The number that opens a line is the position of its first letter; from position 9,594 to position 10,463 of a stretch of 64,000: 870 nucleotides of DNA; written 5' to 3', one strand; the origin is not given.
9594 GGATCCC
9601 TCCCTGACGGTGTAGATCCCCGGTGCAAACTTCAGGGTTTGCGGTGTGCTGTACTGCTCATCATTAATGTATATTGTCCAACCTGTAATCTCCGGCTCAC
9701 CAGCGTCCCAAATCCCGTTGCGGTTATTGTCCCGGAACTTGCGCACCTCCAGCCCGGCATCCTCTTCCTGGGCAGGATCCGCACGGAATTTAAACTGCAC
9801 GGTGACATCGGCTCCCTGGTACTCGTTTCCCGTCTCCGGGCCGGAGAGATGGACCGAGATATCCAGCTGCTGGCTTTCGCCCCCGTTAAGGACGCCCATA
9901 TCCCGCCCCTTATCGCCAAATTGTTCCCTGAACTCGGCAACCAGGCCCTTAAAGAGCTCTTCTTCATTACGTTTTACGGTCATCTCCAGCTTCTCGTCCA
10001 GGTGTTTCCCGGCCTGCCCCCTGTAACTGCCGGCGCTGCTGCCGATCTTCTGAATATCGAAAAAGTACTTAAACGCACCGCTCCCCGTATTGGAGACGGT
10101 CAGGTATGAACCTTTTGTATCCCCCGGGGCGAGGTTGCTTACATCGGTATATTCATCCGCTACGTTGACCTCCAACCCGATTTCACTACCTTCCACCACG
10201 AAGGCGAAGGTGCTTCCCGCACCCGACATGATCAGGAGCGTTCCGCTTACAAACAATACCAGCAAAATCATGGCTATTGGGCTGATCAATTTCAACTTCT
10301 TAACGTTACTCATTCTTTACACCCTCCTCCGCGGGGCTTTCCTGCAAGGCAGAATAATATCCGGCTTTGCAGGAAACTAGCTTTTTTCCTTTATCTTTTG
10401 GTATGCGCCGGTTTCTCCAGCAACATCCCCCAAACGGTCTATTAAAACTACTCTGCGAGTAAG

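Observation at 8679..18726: Expanded TasA/camelysin array with SipW, including a chimera carrying both a SipW-type signal peptide and a (S/P)PxTG sortase anchor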

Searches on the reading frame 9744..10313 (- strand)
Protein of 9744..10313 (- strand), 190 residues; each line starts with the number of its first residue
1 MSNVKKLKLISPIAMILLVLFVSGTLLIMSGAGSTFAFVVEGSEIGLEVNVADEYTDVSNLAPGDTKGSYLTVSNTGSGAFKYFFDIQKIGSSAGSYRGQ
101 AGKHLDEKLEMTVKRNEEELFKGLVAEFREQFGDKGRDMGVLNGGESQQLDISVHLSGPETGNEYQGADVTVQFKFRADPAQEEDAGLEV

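Call 12: search_protein_families(library=pfam, proteins=[window:9744-10313:-], max_evalue=10)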
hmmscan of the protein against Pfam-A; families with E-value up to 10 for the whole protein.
seq(190 aa): 1 family
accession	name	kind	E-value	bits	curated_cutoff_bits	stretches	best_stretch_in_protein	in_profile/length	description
PF12389.13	Peptidase_M73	-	0.0014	19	22.5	1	45-182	43-193/196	Camelysin metallo-endopeptidase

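Call 13: find_homologous_proteins(query=window:9744-10313:-, max_evalue=0.001)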
Query seq(190 aa) (190 aa): 7 proteins with E <= 0.001 among 554 candidates.
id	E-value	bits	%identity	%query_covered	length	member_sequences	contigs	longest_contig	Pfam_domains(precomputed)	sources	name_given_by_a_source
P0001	1.3e-75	271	96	72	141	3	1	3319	-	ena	-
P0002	8.7e-67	243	71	94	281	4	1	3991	-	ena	-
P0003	8.6e-60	220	66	94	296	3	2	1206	-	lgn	-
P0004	8.8e-50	187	54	98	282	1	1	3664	-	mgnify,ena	mgnify:CR=1 FL=1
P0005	4.0e-49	185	55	98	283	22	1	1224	-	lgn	-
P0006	3.0e-43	166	56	94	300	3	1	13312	-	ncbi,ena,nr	ncbi:MAG: LPXTG cell wall anchor domain-containing protein [Firmicutes bacterium]|nr:LPXTG cell wall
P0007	1.4e-13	69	54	49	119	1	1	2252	-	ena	-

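Call 15: find_encoding_contigs(protein=P0006, flank=10000, max_places=4)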
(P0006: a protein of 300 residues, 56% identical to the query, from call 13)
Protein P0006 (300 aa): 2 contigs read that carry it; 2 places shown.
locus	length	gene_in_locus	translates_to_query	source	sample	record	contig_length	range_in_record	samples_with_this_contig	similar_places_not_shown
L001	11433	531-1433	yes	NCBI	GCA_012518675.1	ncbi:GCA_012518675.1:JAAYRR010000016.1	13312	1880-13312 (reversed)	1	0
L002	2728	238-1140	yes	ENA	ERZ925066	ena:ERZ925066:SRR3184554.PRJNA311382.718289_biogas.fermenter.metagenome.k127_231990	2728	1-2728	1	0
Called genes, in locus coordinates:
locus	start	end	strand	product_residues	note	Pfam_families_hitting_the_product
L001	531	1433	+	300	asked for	-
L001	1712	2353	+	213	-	PF04203:Sortase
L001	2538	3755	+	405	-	PF01676:Metalloenzyme, PF10143:PhosphMutase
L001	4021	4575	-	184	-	-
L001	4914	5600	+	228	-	PF00072:Response_reg, PF00486:Trans_reg_C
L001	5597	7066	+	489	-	PF00672:HAMP, PF00512:HisKA, PF02518:HATPase_c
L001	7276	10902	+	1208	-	PF21445:ADDB_N, PF27467:AddB_5th, PF12705:PDDEXK_1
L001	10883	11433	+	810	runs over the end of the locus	PF00580:UvrD-helicase, PF13245:AAA_19, PF13361:UvrD_C (weak)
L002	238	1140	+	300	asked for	-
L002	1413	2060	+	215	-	PF04203:Sortase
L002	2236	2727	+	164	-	?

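Call 18: search_solved_structures(query=A2, max_evalue=10, show_alignments=2)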
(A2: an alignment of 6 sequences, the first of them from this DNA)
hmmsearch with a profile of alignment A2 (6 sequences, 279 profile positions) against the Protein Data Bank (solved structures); distinct sequences matched with E-value up to 10: 0.

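Call 29: predict_structure(alignment_id=A3)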
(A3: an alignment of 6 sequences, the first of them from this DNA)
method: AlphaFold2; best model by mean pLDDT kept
length: 190 residues; sequences in the alignment: 6
mean_pLDDT: 74.1   pTM: 0.67
mean pLDDT of the five models: 74.1, 73.2, 72.7, 71.7, 69.2
residues with pLDDT >= 90: 57; 70-90: 62; 50-70: 36; < 50: 35
segments of 3 or more residues with pLDDT < 50: 1-9, 20-33, 97-100, 184-190
pLDDT, mean of each block of 10 residues (from residue 1): 42 54 42 64 91 71 79 92 90 57 74 92 91 90 94 80 66 88 50
secondary structure, 60 per line:
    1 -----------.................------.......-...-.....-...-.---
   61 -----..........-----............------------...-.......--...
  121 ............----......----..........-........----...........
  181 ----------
elements in order: H12-28 E35-41 E47-51 E66-75 E81-92 E109-115 E118-124 H125-132 E137-142 E147-156 H158-165 E170-180

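Call 30: search_protein_representatives(alignment_id=A3)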
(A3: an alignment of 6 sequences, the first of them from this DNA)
Query: 6 sequences, 179 profile positions. Proteins with E-value up to 0.001 (for the whole library): 867; up to 1e-10: 135; up to 1e-30: 26. The best 150 are listed.
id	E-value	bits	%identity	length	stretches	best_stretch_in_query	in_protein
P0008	4.0e-94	330.0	-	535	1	1-178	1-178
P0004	2.3e-90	317.8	-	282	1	1-179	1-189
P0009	3.8e-81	287.8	-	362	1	1-177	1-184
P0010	2.8e-74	265.4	-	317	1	1-177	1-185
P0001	2.6e-67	242.7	-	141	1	1-131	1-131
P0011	1.8e-53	197.6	-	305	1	1-175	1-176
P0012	5.2e-53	196.1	-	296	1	5-178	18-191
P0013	4.3e-52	193.1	-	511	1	6-178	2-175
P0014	1.3e-51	191.5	-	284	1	4-177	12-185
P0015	1.3e-50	188.3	-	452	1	6-178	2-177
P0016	5.8e-50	186.2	-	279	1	6-175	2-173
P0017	1.2e-47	178.6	-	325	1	5-174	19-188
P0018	1.9e-47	178.0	-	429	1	6-176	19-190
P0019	1.7e-46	174.9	-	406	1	20-175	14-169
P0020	5.7e-46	173.1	-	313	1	5-178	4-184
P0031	1.6e-25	106.6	-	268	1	7-174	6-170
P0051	2.5e-16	76.6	-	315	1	22-170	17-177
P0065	6.0e-15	72.1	-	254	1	8-171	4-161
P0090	1.3e-12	64.4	-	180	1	16-168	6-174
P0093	1.8e-12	64.0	-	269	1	40-175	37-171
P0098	3.5e-12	63.1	-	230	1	8-174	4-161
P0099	3.6e-12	63.0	-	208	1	21-164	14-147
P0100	4.3e-12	62.8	-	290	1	25-167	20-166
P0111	2.0e-11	60.6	-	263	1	9-178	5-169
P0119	3.6e-11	59.8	-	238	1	5-177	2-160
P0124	4.6e-11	59.4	-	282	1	17-173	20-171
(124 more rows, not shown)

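Call 36: search_protein_families(library=pfam, proteins=[P0065, P0111, P0124, P0051, P0100, P0119, P0098, P0099, P0093, P0090], max_evalue=0.01)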
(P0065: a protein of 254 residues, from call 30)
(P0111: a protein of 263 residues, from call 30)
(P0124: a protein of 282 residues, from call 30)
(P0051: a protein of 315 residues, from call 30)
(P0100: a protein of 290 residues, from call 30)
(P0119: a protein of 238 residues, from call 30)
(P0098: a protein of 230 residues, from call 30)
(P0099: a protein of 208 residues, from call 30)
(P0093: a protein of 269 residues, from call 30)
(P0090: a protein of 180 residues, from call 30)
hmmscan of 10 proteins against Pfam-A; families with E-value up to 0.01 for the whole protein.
P0065 (254 aa): 1 family
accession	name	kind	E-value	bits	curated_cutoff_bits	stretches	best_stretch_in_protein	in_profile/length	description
PF12389.13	Peptidase_M73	-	0.00045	20.6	22.5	0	114-163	140-191/196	Camelysin metallo-endopeptidase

P0111 (263 aa): 0 families

P0124 (282 aa): 2 families
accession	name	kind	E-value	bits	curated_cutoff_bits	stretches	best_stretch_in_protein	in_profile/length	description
PF12389.13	Peptidase_M73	-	0.0017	18.7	22.5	0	16-83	11-75/196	Camelysin metallo-endopeptidase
PF00746.26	Gram_pos_anchor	-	0.0026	18.1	20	1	240-270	7-38/43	LPXTG cell wall anchor motif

P0051 (315 aa): 0 families

P0100 (290 aa): 0 families

P0119 (238 aa): 3 families
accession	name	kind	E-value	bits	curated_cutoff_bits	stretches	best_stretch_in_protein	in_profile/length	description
PF12389.13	Peptidase_M73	-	2.8e-06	27.8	22.5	1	18-70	26-75/196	Camelysin metallo-endopeptidase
PF00746.26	Gram_pos_anchor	-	0.00054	20.3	20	1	202-237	9-41/43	LPXTG cell wall anchor motif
PF02781.21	G6PD_C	-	0.0078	15.7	27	1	9-104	158-246/296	Glucose-6-phosphate dehydrogenase, C-terminal domain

P0098 (230 aa): 1 family
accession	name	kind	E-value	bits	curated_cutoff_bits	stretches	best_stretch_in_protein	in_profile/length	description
PF12389.13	Peptidase_M73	-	0.0029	17.9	22.5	1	29-77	32-79/196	Camelysin metallo-endopeptidase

P0099 (208 aa): 1 family
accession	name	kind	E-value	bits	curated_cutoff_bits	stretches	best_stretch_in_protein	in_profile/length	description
PF12389.13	Peptidase_M73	-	2.7e-07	31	22.5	1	28-73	34-78/196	Camelysin metallo-endopeptidase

P0093 (269 aa): 3 families
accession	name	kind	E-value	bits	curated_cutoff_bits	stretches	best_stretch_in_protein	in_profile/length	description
PF00746.26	Gram_pos_anchor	-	8.6e-09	35.6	20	1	234-265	7-38/43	LPXTG cell wall anchor motif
PF12389.13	Peptidase_M73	-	2.5e-05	24.6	22.5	0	41-75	42-75/196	Camelysin metallo-endopeptidase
PF05887.16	Trypan_PARP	-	0.00093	19.6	100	1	174-229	51-107/134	Procyclic acidic repetitive protein (PARP)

P0090 (180 aa): 1 family
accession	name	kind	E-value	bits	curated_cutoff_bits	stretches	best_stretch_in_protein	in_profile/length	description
PF12389.13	Peptidase_M73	-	4.3e-12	46.7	22.5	1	3-116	3-107/196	Camelysin metallo-endopeptidase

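Call 37: fold_search(model_id=the predicted structure, library=pdb)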
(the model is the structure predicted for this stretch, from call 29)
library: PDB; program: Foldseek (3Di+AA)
matches with E <= 10: 1426; with E <= 0.001: 2
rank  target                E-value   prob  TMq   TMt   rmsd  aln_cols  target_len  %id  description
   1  8aur_A                2.1e-05  1.00  0.45  0.38   6.3       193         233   15  Cryo-EM structure of a TasA fibre (released 2022-11-30)
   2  6fvi                  1.0e-03  0.99  0.31  0.40  13.5       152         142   11  ASH / PapD-like domain of human CEP192 (PapD-like domain 7) (released 2019-03-20)
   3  4y2l_B                1.5e-03  0.99  0.36  0.43   9.7       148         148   11  Structure of CFA/I pili major subunit CfaB trimer (released 2016-08-10)
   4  7fe5_A                1.6e-03  1.00  0.36  0.36   9.1       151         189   14  AvmM Catalyzes Macrocyclization in Alchivemycin A Biosynthesis (released 2021-09-01)
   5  7som_J                1.6e-03  0.96  0.29  0.10  21.0       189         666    9  Ciliary C2 central pair apparatus isolated from Chlamydomonas reinhardtii (released 2022-04-13)
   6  7ueg_A                2.0e-03  0.99  0.35  0.36   6.6       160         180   14  Cryo-EM of bundling pili from Pyrobaculum calidifontis (released 2022-06-29)
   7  4y2l_F                2.6e-03  0.97  0.33  0.39  10.8       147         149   11  Structure of CFA/I pili major subunit CfaB trimer (released 2016-08-10)
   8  5of1_B                2.9e-03  1.00  0.44  0.44   7.2       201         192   13  The structural versatility of TasA in B. subtilis biofilm formation (released 2018-03-21)
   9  5fqe_A                3.3e-03  0.98  0.34  0.13  13.1       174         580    6  The details of glycolipid glycan hydrolysis by the structural analysis of a family 123 glycoside hydrolase from Clostr (released 2016-03-30)
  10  3qbt_F                4.8e-03  0.98  0.31  0.40  10.0       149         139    9  Crystal structure of OCRL1 540-678 in complex with Rab8a:GppNHp (released 2011-03-23)
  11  7fe0_A                4.8e-03  0.97  0.34  0.34  19.1       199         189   10  AvmM Catalyzes Macrocyclization in Alchivemycin A Biosynthesis (released 2021-09-01)
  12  3f84_A                5.1e-03  0.63  0.25  0.18  15.8       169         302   10  Structure of fusion complex of major pilin CfaB and major pilin CfaB of CFA/I pilus from ETEC E. coli (released 2009-08-11)
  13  5fqf_A                5.4e-03  0.97  0.34  0.12  13.1       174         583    6  The details of glycolipid glycan hydrolysis by the structural analysis of a family 123 glycoside hydrolase from Clostr (released 2016-03-30)
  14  1w8o_A                5.4e-03  0.96  0.26  0.10  10.1       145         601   10  Contribution of the Active Site Aspartic Acid to Catalysis in the Bacterial Neuraminidase from Micromonospora viridifa (released 2004-09-29)
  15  5azw_B                6.1e-03  1.00  0.29  0.52   6.1       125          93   10  Crystal structure of p24beta1 GOLD domain (released 2016-09-14)
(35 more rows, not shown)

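Call 38: find_related_loci(query=A3, collection=genome_contigs, flank=10000)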
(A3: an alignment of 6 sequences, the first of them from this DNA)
Query A3 (190 aa) in genome_contigs; peptide patterns used: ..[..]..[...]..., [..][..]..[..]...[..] (x = any residue, [..] = any of these).
115 stretches matched a pattern; 32 encode a relative of the query (tblastn E <= 1e-3); 32 distinct loci.
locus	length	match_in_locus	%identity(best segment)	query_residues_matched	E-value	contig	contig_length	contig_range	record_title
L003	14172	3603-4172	91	1-190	1e-110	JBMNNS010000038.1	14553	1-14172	MAG: Dethiobacteria bacterium isolate SBF912SR3HQ0001 scaffold_7768_c1, whole genome shotgun sequence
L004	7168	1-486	91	23-184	4e-95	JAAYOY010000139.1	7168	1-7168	MAG: Bacillota bacterium isolate AS22ysBPME_12 101075_AS22, whole genome shotgun sequence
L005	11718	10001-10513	71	1-178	1e-74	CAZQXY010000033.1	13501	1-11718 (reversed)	MAG TPA_asm: uncultured Desulfovibrionaceae bacterium isolate binchicken_co39_542 genome assembly, contig: NODE_10972_le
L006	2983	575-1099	59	1-179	1e-66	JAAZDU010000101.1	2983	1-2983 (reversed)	MAG: Bacillota bacterium isolate AS09scLD_187 134344_AS09, whole genome shotgun sequence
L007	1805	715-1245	59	1-178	5e-63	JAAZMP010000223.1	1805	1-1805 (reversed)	MAG: Bacillota bacterium isolate AS23ysBPME_85 181408_AS23, whole genome shotgun sequence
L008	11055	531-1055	56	1-178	2e-54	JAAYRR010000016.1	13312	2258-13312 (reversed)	MAG: Bacillota bacterium isolate AS23ysBPME_228 18877_AS23, whole genome shotgun sequence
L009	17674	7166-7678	49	3-179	2e-46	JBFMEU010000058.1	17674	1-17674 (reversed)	MAG: Bacillota bacterium isolate MAG253 MAG253_58, whole genome shotgun sequence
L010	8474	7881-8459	45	6-190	2e-45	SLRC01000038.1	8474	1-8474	MAG: Syntrophomonadaceae bacterium isolate CSSed165cm_560 CSSed16-5cm-35345, whole genome shotgun sequence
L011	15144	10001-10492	37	4-178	6e-29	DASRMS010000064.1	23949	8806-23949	MAG TPA_asm: Oscillospiraceae bacterium isolate SMAG_U10222 k141_887479, whole genome shotgun sequence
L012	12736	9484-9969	33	6-178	4e-25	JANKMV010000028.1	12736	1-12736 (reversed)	MAG: Bacillota bacterium isolate M17C-03 NODE_28_length_12736_cov_3.529138, whole genome shotgun sequence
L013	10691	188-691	34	1-178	7e-20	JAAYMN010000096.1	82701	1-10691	MAG: Bacillota bacterium isolate AS20ysBPTH_33 90638_AS20, whole genome shotgun sequence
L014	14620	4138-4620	31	6-174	7e-20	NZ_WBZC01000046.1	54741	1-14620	Alkaliphilus pronyensis strain LacV Alk_LacV_TTCAGC_MERGED.PERFECT_contig_46, whole genome shotgun sequence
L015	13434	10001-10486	28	14-178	2e-17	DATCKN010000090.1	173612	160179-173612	MAG TPA_asm: Thermoclostridium sp. isolate SMAG_U7097 k141_505369, whole genome shotgun sequence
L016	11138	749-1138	34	40-178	2e-17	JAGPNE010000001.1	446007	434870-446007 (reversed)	MAG: Candidatus Fermentithermobacillaceae bacterium isolate Gw_SlDig_bin_271 Gw_SlDig_3_length_446007_cov_97.472336, who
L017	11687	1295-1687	33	39-178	1e-16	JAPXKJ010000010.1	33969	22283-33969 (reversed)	MAG: Bacillota bacterium isolate binned_ad_5.108 NODE_1225_length_33969_cov_77.563619, whole genome shotgun sequence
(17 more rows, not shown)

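Call 45: search_protein_families(library=ncbifam, proteins=[window:9744-10313:-, P0002, P0006, P0009, P0014, P0031, P0065, P0119, P0099], max_evalue=10)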
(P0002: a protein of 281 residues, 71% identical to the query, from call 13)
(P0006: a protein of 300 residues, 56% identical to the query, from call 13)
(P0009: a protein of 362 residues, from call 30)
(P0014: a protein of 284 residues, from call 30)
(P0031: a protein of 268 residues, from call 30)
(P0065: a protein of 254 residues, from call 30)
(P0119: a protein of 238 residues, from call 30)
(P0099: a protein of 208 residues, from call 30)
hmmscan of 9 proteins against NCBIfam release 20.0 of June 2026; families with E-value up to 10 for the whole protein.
seq(190 aa): 2 families
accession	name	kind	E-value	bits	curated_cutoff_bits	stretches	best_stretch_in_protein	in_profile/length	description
NF012200.0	choice_anch_D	domain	0.031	14.8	45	1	50-100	18-67/108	choice-of-anchor D domain-containing protein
NF041939.2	LsoB_effector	equivalog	0.33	11.7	60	1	3-17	2-16/43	small effector protein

P0002 (281 aa): 1 family
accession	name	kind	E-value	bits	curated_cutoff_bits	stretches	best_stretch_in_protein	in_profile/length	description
TIGR01167.1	LPXTG_anchor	domain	0.0033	18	15.9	1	243-270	3-31/34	LPXTG cell wall anchor domain-containing protein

P0006 (300 aa): 3 families
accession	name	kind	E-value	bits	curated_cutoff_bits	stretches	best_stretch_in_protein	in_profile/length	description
TIGR01167.1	LPXTG_anchor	domain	0.00019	21.9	15.9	1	264-293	1-31/34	LPXTG cell wall anchor domain-containing protein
NF053819.1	EF0750_LPXTG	subfamily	0.003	18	47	1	229-293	44-101/105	EF2685/EF0750 family sortase-dependent surface protein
NF006933.0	PRK09418.1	equivalog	0.13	10.3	1419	1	189-290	664-771/780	bifunctional 2',3'-cyclic-nucleotide 2'-phosphodiesterase/3'-nucleotidase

P0009 (362 aa): 3 families
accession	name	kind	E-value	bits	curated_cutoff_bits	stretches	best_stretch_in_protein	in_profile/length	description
TIGR01167.1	LPXTG_anchor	domain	0.011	16.4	15.9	1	320-347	3-31/34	LPXTG cell wall anchor domain-containing protein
NF012200.0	choice_anch_D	domain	0.068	13.7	45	1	48-99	18-66/108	choice-of-anchor D domain-containing protein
NF053819.1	EF0750_LPXTG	subfamily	0.8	10.2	47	1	298-344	48-98/105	EF2685/EF0750 family sortase-dependent surface protein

P0014 (284 aa): 2 families
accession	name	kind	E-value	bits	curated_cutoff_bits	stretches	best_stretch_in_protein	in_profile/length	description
NF053819.1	EF0750_LPXTG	subfamily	0.0033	17.9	47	1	210-277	37-98/105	EF2685/EF0750 family sortase-dependent surface protein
TIGR01167.1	LPXTG_anchor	domain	6.7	7.6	15.9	1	252-279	2-30/34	LPXTG cell wall anchor domain-containing protein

P0031 (268 aa): 3 families
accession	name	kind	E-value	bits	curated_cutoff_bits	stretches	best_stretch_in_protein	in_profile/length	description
NF033073.1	LPXTG_double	subfamily_domain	2e-07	30.9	48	1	200-262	3-65/66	doubled motif LPXTG anchor domain-containing protein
NF053819.1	EF0750_LPXTG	subfamily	4.5e-05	23.9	47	1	193-264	33-104/105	EF2685/EF0750 family sortase-dependent surface protein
TIGR01167.1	LPXTG_anchor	domain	6.3e-05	23.5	15.9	1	233-264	2-33/34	LPXTG cell wall anchor domain-containing protein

P0065 (254 aa): 5 families
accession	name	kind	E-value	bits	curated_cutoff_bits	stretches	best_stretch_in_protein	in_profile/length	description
NF053819.1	EF0750_LPXTG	subfamily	0.0001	22.8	47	1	197-250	65-102/105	EF2685/EF0750 family sortase-dependent surface protein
NF033073.1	LPXTG_double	subfamily_domain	0.013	15.5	48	1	198-249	14-64/66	doubled motif LPXTG anchor domain-containing protein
TIGR01167.1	LPXTG_anchor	domain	0.021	15.5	15.9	1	220-248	1-30/34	LPXTG cell wall anchor domain-containing protein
TIGR04090.1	exp_by_SipW_IV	subfamily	0.045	13.5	60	1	54-119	46-110/241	BsaA family SipW-dependent biofilm matrix protein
NF041740.1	choice_anch_T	equivalog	0.15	11.2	70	1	58-99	156-195/259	choice-of-anchor T family protein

P0119 (238 aa): 5 families
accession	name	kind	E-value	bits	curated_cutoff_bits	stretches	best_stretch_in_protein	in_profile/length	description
NF053819.1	EF0750_LPXTG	subfamily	6.5e-11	42.7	47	2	169-230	44-101/105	EF2685/EF0750 family sortase-dependent surface protein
TIGR01167.1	LPXTG_anchor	domain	0.0012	19.4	15.9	1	202-227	2-27/34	LPXTG cell wall anchor domain-containing protein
NF046066.1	BioflmMtrxTasA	equivalog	0.017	14.6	450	1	32-70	39-77/264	biofilm matrix protein TasA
TIGR00871.1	zwf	equivalog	0.069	11.8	400.6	1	8-105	342-433/486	glucose-6-phosphate dehydrogenase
NF058670.1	sorting_LPXTATN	domain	0.28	11.6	32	1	213-228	11-26/32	LPxTATN C-terminal sorting signal domain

P0099 (208 aa): 8 families
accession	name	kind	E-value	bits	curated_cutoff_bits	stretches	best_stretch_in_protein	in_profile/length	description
NF058670.1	sorting_LPXTATN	domain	5.3e-11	42.6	32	1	170-200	1-31/32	LPxTATN C-terminal sorting signal domain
NF006935.0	PRK09419.1-2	equivalog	3.5e-05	21.6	2801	1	164-203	1403-1442/1445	multifunctional 2',3'-cyclic-nucleotide 2'-phosphodiesterase/3'-nucleotidase/5'-nucleotidase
NF006937.0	PRK09419.1-4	equivalog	0.0001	19.8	2554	1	161-204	1364-1407/1411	multifunctional 2',3'-cyclic-nucleotide 2'-phosphodiesterase/3'-nucleotidase/5'-nucleotidase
TIGR01167.1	LPXTG_anchor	domain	0.00075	20.1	15.9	1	170-203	2-34/34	LPXTG cell wall anchor domain-containing protein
TIGR04383.1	acidic_w_LPXTA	equivalog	0.026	13.8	50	1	163-200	283-317/320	processed acidic surface protein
NF053819.1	EF0750_LPXTG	subfamily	0.19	12.3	47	1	162-200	65-104/105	EF2685/EF0750 family sortase-dependent surface protein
NF033902.0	iso_D2_wall_anc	subfamily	0.29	9.9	95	1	158-198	496-539/540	SpaH/EbpB family LPXTG-anchored major pilin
TIGR04088.1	cognate_SipW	domain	3.3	8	19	1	183-200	6-23/34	SipW-dependent-type signal peptide-containing protein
